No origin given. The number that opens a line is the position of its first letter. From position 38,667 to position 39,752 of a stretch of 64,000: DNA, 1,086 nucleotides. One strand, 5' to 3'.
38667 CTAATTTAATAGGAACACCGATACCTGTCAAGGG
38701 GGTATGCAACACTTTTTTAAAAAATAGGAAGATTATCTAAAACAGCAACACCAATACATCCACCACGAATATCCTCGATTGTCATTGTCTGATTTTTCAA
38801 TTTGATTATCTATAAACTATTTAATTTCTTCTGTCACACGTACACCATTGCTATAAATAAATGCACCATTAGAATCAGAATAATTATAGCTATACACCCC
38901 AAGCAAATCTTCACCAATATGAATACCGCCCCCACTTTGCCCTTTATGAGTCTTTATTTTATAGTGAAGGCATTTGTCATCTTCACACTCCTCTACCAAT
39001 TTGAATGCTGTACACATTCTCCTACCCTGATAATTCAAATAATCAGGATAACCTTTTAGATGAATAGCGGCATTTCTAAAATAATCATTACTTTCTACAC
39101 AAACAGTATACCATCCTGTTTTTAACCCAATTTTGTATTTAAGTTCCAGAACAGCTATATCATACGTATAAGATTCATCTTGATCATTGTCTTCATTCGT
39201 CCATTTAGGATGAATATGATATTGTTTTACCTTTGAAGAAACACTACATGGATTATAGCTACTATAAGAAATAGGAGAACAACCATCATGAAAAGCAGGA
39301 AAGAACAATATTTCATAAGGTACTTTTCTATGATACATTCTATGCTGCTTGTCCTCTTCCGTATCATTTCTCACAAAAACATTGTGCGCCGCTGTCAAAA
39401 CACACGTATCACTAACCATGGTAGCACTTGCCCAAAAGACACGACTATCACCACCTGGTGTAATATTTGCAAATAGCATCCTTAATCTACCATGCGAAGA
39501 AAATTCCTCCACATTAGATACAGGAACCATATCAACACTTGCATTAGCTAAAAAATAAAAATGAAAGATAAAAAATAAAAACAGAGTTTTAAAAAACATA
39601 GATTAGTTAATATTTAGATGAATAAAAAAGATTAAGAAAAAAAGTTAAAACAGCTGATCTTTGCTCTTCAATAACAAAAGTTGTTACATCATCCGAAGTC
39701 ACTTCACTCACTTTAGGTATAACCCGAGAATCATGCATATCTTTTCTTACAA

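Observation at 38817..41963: Orphan vgrG island: VgrG, then a 94-aa signal-peptide ORF, then a secreted S1 serine protease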

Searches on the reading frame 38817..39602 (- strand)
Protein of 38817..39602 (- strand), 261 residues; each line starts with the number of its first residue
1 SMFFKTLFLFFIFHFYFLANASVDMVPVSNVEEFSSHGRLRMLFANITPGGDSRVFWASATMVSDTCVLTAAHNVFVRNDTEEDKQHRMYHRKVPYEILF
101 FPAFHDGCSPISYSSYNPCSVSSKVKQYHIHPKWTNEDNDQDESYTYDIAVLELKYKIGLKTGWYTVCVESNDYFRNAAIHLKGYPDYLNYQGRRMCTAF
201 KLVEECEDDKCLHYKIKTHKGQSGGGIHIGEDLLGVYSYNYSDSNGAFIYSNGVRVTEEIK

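Call 3: search_protein_families(library=pfam, proteins=[window:38817-39599:-], max_evalue=0.01)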
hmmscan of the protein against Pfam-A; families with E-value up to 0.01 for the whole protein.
window:38817-39599:- (260 aa): 1 family
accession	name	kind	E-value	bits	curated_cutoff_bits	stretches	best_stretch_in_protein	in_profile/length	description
PF00089.32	Trypsin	-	1.4e-05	25.5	20.6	1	122-247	69-206/220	Trypsin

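Call 4: search_protein_families(library=ncbifam, proteins=[window:38817-39599:-], max_evalue=0.01)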
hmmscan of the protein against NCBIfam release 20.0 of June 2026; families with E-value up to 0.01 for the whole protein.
window:38817-39599:- (260 aa): 0 families
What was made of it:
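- On T6SS cargo effector (vgrG-linked): Neither ORF matches any such family in Pfam or NCBIfam (calls 3, 4).
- The small ORF has its own signal or anchor and no DUF4123, DUF1795 or DUF2169 similarity (calls 3, 4), so it is a poor cytoplasmic adaptor.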

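Call 8: find_homologous_proteins(query=window:38817-39599:-, max_evalue=0.001)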
Query window:38817-39599:- (260 aa): 1 proteins with E <= 0.001 among 87 candidates.
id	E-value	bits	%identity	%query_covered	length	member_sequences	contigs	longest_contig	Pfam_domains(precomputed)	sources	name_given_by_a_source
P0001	1.5e-179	613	100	100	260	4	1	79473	PF00089.33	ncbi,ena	-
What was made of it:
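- Tried and rejected: A word-indexed homologue search with the protease found only the protease itself (call 8).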

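Call 9: find_encoding_contigs(protein=window:38817-39602:-, flank=10000, max_places=10)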
Protein window:38817-39602:- (261 aa): no gene with exactly this product is on record in the collection.
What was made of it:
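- Tried and rejected: The first exact-protein look-up failed because I included the stop codon (call 9).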

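Call 10: find_encoding_contigs(protein=P0001, flank=10000, max_places=10)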
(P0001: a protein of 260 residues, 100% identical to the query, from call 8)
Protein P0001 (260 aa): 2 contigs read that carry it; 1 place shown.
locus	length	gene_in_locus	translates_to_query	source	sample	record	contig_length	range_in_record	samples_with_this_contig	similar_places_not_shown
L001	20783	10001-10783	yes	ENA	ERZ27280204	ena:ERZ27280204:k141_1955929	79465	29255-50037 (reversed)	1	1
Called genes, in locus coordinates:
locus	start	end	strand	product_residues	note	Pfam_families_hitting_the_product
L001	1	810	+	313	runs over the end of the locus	PF01145:Band_7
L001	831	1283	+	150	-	PF01957:NfeD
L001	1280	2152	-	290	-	PF01863:YgjP-like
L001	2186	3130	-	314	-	PF00698:Acyl_transf_1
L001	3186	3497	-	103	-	-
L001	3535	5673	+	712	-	PF00270:DEAD, PF04851:ResIII, PF13604:AAA_30 (weak), PF00271:Helicase_C, PF22590:Cas3-like_C_2 (weak), PF19833:RecG_dom3_C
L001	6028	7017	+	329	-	PF01075:Glyco_transf_9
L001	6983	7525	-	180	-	PF18306:LDcluster4, PF03641:Lysine_decarbox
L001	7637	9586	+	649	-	PF05954:Phage_GPD, PF04717:Phage_base_V, PF22178:Gp5_trimer_C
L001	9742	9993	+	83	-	-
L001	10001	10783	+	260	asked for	PF00089:Trypsin (faint)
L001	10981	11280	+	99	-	PF00166:Cpn10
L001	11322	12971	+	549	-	PF00118:Cpn60_TCP1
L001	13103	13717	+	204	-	PF05494:MlaC (weak)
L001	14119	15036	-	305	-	PF17773:UPF0176_N, PF00581:Rhodanese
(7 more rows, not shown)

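Call 15: search_protein_representatives(protein=window:38817-39599:-)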
Query: 260 residues. Proteins with E-value up to 0.001 (for the whole library): 148; up to 1e-10: 3; up to 1e-30: 1. The best 148 are listed.
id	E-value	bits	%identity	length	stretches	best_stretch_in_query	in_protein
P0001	4.6e-180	613.0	100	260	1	1-260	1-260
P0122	5.2e-21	91.5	33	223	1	51-231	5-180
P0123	6.0e-20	88.1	34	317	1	32-245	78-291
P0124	2.2e-10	56.7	35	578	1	23-228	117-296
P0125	2.5e-10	56.5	31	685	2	26-230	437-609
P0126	3.5e-10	56.1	34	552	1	33-232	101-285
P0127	7.0e-09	51.8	35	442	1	31-229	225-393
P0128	9.7e-09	51.3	34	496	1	134-239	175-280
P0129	1.3e-08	50.9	33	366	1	51-258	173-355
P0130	2.0e-08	50.3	30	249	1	32-228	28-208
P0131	2.2e-08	50.1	30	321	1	58-258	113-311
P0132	5.7e-08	48.8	33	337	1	33-260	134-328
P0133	6.0e-08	48.7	33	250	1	117-241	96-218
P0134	7.1e-08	48.5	30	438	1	34-258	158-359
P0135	7.1e-08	48.5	34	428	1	33-236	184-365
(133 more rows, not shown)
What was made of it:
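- Tried and rejected: The exhaustive HMMER search was needed to find relatives, all at 35% identity or less (call 15).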

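Call 18: search_protein_families(library=pfam, proteins=[P0122, P0123, P0124, P0125, P0126, P0127, P0128, P0129, P0130, P0131], max_evalue=0.01)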
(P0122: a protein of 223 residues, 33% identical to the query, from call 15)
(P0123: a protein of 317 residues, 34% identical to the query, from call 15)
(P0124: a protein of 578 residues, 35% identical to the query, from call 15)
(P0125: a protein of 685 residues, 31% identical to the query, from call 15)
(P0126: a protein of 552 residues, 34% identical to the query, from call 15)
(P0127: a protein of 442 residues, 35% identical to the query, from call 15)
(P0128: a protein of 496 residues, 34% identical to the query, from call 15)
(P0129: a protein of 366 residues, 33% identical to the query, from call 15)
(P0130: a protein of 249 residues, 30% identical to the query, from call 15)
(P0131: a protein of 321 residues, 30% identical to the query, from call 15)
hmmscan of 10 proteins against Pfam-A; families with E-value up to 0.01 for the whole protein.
P0122 (223 aa): 1 family
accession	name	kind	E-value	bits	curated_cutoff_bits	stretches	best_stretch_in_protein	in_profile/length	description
PF13365.12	Trypsin_2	-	0.00088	20.5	27.6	1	21-176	12-135/144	Trypsin-like peptidase domain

P0123 (317 aa): 2 families
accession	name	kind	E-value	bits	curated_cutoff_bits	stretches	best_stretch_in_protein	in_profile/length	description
PF13365.12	Trypsin_2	-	3.6e-05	25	27.6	1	103-274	1-135/144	Trypsin-like peptidase domain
PF00089.32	Trypsin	-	0.0024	18.2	20.6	0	100-291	24-198/220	Trypsin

P0124 (578 aa): 9 families
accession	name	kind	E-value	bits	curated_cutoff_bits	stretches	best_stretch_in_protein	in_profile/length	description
PF13516.12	LRR_6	-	8.8e-31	103.9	23.4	2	379-400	3-24/24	Leucine Rich repeat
PF13855.12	LRR_8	-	1.2e-13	51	27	4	379-439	1-61/61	Leucine rich repeat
PF12799.13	LRR_4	-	2.3e-09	37.6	27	1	379-419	1-40/44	Leucine Rich repeats (2 copies)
PF00089.32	Trypsin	-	2.7e-07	31.1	20.6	1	140-321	23-208/220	Trypsin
PF13365.12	Trypsin_2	-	7.2e-07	30.5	27.6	1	148-300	1-140/144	Trypsin-like peptidase domain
PF00548.26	Peptidase_C3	-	0.0011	19.4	22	1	276-312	137-173/174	3C cysteine protease (picornain 3C)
PF23598.1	LRR_14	-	0.0015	17.8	40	0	456-558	144-250/353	Leucine-rich repeat region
PF00560.39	LRR_1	-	0.0023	18.1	20.6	0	380-399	1-20/23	Leucine Rich Repeat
PF11201.13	DUF2982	-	0.0052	16.8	25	0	455-484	16-46/151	Protein of unknown function (DUF2982)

P0125 (685 aa): 3 families
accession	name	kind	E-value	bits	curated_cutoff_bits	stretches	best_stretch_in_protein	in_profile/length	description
PF00089.32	Trypsin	-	8.5e-14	52.3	20.6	2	126-313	15-212/220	Trypsin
PF13365.12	Trypsin_2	-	6.2e-08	33.9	27.6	1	138-287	1-139/144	Trypsin-like peptidase domain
PF00548.26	Peptidase_C3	-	2e-06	28.3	22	1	590-622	140-172/174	3C cysteine protease (picornain 3C)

P0126 (552 aa): 4 families
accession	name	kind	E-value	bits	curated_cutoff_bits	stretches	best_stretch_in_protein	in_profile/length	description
PF13516.12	LRR_6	-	5.5e-09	35.8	23.4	0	489-510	2-23/24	Leucine Rich repeat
PF13855.12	LRR_8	-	1.6e-08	34.6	27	1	466-523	2-58/61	Leucine rich repeat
PF13365.12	Trypsin_2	-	2.9e-05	25.3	27.6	1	123-280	1-135/144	Trypsin-like peptidase domain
PF12799.13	LRR_4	-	0.0001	22.8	27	0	492-523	3-32/44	Leucine Rich repeats (2 copies)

P0127 (442 aa): 2 families
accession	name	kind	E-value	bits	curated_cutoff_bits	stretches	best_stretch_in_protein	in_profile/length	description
PF13365.12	Trypsin_2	-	1.1e-07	33.1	27.6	1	245-391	1-135/144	Trypsin-like peptidase domain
PF00089.32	Trypsin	-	4.2e-07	30.4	20.6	1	225-419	12-204/220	Trypsin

P0128 (496 aa): 2 families
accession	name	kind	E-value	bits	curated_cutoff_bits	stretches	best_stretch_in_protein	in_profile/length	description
PF00089.32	Trypsin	-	1.2e-10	42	20.6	1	107-305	11-220/220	Trypsin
PF13365.12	Trypsin_2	-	1e-08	36.5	27.6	1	123-270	1-139/144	Trypsin-like peptidase domain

P0129 (366 aa): 2 families
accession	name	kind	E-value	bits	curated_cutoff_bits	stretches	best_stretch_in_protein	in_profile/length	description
PF00089.32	Trypsin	-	5.7e-08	33.3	20.6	1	168-349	16-207/220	Trypsin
PF13365.12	Trypsin_2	-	8.3e-08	33.5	27.6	1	179-329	1-138/144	Trypsin-like peptidase domain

P0130 (249 aa): 1 family
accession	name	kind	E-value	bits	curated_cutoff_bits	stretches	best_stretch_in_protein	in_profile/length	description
PF13365.12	Trypsin_2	-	4.7e-05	24.6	27.6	1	47-206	1-134/144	Trypsin-like peptidase domain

P0131 (321 aa): 2 families
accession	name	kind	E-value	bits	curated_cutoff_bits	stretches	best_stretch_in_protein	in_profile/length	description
PF00089.32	Trypsin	-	6.7e-09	36.3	20.6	2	190-297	79-197/220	Trypsin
PF13365.12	Trypsin_2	-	1.9e-08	35.6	27.6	1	112-281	1-135/144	Trypsin-like peptidase domain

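Call 24: find_homologous_proteins(query=A1, max_evalue=0.00001)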
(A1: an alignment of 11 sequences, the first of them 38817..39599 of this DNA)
Query A1 (11 sequences) (260 aa, profile of the alignment): 121 proteins with E <= 0.00001 among 1925 candidates; the best 120 are listed.
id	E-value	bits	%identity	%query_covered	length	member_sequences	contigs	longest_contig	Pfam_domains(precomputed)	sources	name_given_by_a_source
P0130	1.1e-75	272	27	77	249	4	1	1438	-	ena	-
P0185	1.2e-71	259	26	75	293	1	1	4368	PF13365.13,PF00089.33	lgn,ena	-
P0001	6.6e-66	240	100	100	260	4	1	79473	PF00089.33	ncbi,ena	-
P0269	2.2e-62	228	24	73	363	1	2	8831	PF13365.13,PF00089.33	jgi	jgi:glutamyl endopeptidase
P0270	9.4e-61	223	26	76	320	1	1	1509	PF13365.13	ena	-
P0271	5.4e-60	220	23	74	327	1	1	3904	PF13365.13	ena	-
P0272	6.7e-60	220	24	77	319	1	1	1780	PF00089.33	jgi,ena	-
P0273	6.9e-59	217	27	82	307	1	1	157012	PF13365.13,PF00089.33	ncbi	ncbi:MAG: trypsin-like peptidase domain-containing protein [Caldilineaceae bacterium]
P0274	1.1e-58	216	25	86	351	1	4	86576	PF00089.33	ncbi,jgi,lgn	jgi:V8-like Glu-specific endopeptidase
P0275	4.4e-58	214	24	75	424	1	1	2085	PF00089.33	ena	-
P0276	4.8e-58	214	23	77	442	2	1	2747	PF13365.13,PF13516.13,PF00089.33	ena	-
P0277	5.8e-58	214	23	75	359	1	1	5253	PF00089.33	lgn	-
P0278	7.3e-58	213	22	74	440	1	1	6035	PF13365.13,PF13516.13,PF00089.33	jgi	-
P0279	1.3e-56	209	23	66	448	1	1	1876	PF13516.13,PF00089.33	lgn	-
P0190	3.6e-56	208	24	80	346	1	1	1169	PF13365.13,PF00089.33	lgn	-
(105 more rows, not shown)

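Call 25: find_encoding_contigs(protein=P0123, flank=10000, max_places=5)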
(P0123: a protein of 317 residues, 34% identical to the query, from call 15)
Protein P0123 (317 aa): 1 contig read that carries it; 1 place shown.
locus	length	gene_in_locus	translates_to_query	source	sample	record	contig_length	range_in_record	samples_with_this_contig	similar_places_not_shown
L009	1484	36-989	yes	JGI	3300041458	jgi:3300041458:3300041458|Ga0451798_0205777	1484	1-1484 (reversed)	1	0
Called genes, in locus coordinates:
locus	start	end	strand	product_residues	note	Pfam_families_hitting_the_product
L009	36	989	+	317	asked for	-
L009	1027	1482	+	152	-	?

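Call 26: find_encoding_contigs(protein=P0122, flank=10000, max_places=5)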
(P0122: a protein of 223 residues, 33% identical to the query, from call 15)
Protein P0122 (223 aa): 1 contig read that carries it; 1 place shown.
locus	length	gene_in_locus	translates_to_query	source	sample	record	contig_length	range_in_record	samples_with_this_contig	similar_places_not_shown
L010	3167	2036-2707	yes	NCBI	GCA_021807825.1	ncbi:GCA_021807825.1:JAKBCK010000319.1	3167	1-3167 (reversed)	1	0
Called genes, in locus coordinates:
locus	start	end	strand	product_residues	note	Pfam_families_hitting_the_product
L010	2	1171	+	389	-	?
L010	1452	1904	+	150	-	-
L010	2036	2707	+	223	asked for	-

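Call 28: list_cluster_members(proteins=[P0001, window:39610-39858:-, P0122, P0123, P0124, P0125, P0126, P0127, P0129, P0132])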
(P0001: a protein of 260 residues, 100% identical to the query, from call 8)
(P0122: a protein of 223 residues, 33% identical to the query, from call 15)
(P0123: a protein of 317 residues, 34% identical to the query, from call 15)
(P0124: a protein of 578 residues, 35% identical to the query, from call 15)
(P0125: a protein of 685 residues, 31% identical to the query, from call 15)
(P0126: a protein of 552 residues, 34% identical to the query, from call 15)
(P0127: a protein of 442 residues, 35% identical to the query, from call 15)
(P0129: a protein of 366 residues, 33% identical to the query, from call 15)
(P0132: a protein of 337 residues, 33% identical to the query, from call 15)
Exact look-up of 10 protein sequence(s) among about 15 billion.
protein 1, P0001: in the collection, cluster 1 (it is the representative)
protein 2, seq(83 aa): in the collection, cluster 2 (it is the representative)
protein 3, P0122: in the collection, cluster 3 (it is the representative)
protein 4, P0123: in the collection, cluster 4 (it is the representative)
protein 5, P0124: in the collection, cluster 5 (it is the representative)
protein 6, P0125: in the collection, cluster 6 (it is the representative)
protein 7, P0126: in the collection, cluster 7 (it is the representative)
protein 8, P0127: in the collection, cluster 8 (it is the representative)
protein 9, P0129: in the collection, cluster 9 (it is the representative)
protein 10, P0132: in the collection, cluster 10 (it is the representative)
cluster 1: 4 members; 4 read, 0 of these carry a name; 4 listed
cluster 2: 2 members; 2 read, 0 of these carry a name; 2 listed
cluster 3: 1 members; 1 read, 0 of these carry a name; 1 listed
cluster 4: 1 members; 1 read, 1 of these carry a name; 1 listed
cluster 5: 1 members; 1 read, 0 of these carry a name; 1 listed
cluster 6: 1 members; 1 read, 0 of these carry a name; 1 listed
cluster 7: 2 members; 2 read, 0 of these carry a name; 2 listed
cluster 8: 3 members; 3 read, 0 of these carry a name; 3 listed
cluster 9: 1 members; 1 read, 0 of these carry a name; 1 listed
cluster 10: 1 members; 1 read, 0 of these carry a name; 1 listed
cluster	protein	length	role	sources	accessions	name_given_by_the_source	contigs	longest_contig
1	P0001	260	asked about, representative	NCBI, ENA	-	-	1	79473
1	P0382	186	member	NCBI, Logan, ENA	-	-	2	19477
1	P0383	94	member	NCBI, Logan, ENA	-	-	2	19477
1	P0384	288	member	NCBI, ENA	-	-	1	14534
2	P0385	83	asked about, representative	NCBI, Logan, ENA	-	-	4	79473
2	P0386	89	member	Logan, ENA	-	-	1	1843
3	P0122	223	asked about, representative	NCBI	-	-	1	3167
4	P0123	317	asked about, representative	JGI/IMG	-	V8-like Glu-specific endopeptidase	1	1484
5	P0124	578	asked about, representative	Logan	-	-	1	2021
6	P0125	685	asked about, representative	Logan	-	-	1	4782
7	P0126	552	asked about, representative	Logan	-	-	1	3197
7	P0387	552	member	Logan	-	-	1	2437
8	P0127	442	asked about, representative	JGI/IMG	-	-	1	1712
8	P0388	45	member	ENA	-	-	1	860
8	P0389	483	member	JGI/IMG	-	-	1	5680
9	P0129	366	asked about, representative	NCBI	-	-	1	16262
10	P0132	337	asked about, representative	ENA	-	-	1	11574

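Call 30: find_encoding_contigs(protein=P0384, flank=10000, max_places=5)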
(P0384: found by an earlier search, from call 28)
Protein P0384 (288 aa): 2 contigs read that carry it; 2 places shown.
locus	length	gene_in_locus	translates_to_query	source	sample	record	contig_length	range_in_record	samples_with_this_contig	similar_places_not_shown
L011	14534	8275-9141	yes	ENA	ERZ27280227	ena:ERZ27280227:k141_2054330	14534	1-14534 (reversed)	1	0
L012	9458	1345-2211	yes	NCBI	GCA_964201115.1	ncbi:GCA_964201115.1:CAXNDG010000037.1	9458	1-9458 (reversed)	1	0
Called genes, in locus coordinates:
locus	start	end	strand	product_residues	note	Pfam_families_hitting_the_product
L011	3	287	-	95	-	?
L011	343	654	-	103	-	-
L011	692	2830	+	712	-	PF00270:DEAD, PF04851:ResIII, PF13604:AAA_30 (weak), PF00271:Helicase_C, PF22590:Cas3-like_C_2 (weak), PF19833:RecG_dom3_C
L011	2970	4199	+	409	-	PF13173:AAA_14, PF13635:DUF4143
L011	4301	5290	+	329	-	PF01075:Glyco_transf_9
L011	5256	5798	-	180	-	PF18306:LDcluster4, PF03641:Lysine_decarbox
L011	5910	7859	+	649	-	PF05954:Phage_GPD, PF04717:Phage_base_V, PF22178:Gp5_trimer_C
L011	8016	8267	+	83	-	-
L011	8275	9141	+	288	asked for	PF00089:Trypsin (faint)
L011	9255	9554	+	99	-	PF00166:Cpn10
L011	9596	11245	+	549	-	PF00118:Cpn60_TCP1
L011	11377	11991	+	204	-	PF05494:MlaC (weak)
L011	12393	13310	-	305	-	PF17773:UPF0176_N, PF00581:Rhodanese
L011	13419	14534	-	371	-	?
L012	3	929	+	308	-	?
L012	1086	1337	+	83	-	-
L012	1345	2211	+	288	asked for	PF00089:Trypsin (faint)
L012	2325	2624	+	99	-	PF00166:Cpn10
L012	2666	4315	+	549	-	PF00118:Cpn60_TCP1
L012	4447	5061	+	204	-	PF05494:MlaC (weak)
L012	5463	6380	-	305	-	PF17773:UPF0176_N, PF00581:Rhodanese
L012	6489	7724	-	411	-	-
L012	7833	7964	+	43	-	-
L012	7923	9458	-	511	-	?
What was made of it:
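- On T6SS cargo effector (vgrG-linked): The linkage occurs only in roughly 99%-identical strains (call 30).
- Intact 288-aa alleles exist in two assemblies (call 30).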

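Call 31: find_encoding_contigs(protein=P0382, flank=10000, max_places=5)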
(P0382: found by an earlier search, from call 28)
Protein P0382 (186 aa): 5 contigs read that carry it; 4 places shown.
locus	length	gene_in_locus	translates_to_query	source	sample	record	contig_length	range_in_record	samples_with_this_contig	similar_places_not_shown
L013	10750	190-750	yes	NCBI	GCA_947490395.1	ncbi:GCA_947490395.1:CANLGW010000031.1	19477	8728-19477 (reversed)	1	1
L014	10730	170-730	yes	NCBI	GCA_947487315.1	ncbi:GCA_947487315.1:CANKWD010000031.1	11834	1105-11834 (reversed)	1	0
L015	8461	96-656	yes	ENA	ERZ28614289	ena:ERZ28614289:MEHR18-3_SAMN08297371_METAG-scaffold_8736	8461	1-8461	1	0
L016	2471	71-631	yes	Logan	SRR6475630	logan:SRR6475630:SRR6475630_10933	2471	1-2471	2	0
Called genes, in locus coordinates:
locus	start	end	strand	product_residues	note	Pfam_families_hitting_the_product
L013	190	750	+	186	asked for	-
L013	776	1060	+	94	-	-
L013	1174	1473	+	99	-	PF00166:Cpn10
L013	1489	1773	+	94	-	-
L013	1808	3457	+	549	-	PF00118:Cpn60_TCP1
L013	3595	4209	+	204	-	-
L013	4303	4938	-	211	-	-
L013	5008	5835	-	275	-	PF02578:Cu-oxidase_4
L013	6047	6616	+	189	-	-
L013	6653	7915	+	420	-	PF13393:tRNA-synt_His, PF00587:tRNA-synt_2b, PF03129:HGTP_anticodon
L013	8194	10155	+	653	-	PF13623:SurA_N_2, PF13624:SurA_N_3, PF09312:SurA_N (faint), PF13145:Rotamase_2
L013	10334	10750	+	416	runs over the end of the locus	PF00162:PGK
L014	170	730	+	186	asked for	-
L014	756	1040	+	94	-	-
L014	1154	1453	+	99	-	PF00166:Cpn10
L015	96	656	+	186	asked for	-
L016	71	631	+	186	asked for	-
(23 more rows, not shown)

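Call 41: search_solved_structures(query=A2, max_evalue=0.001)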
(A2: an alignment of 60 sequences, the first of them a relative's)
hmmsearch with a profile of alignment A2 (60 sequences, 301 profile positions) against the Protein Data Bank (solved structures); distinct sequences matched with E-value up to 0.001: 396 (the best 60 are shown).
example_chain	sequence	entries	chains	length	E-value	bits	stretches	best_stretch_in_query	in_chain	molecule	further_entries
1p3c_A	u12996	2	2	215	5.6e-45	156.9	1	38-255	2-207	glutamyl-endopeptidase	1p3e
1qy6_A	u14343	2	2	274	1.2e-28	103.3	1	38-267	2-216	serine protease | V8 protease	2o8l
1wcz_A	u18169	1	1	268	1.2e-28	103.3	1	38-267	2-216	Glutamyl endopeptidase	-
6q12_A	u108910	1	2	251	1.4e-28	103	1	21-254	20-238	Glutamyl endopeptidase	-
6q24_A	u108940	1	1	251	8.5e-28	100.5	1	21-254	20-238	Glutamyl endopeptidase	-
6u1b_A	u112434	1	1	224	3.7e-27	98.4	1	31-254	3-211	Glutamyl endopeptidase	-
4jcn_A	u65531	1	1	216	7.4e-27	97.4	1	38-254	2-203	Glutamyl endopeptidase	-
6tya_A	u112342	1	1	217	2.6e-26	95.6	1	38-254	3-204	Glutamyl endopeptidase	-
6pym_A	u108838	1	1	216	1e-25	93.6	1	38-254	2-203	Glutamyl endopeptidase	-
7uxg_A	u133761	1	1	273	2.2e-23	86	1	27-250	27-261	Serine protease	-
9s74_A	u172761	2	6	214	6.7e-19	71.3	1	150-264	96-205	JSNZ extracellular serine protease Jep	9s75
1agj_A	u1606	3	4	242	5.6e-18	68.3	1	49-253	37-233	EPIDERMOLYTIC TOXIN A | EXFOLIATIVE TOXIN A | EXFOLIATVE TOXIN A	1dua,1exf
9bsm_A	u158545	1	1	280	4e-17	65.5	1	48-253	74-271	Exfoliative toxin A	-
1due_A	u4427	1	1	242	8e-17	64.5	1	49-253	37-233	EXFOLIATIVE TOXIN A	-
9bsh_A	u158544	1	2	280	1.2e-16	63.9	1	48-253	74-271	Exfoliative toxin A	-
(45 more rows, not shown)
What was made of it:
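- On S1B (V8-like glutamyl endopeptidase, COG3591): The profile search against PDB gives 1p3c at E = 5.6e-45 (call 41).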
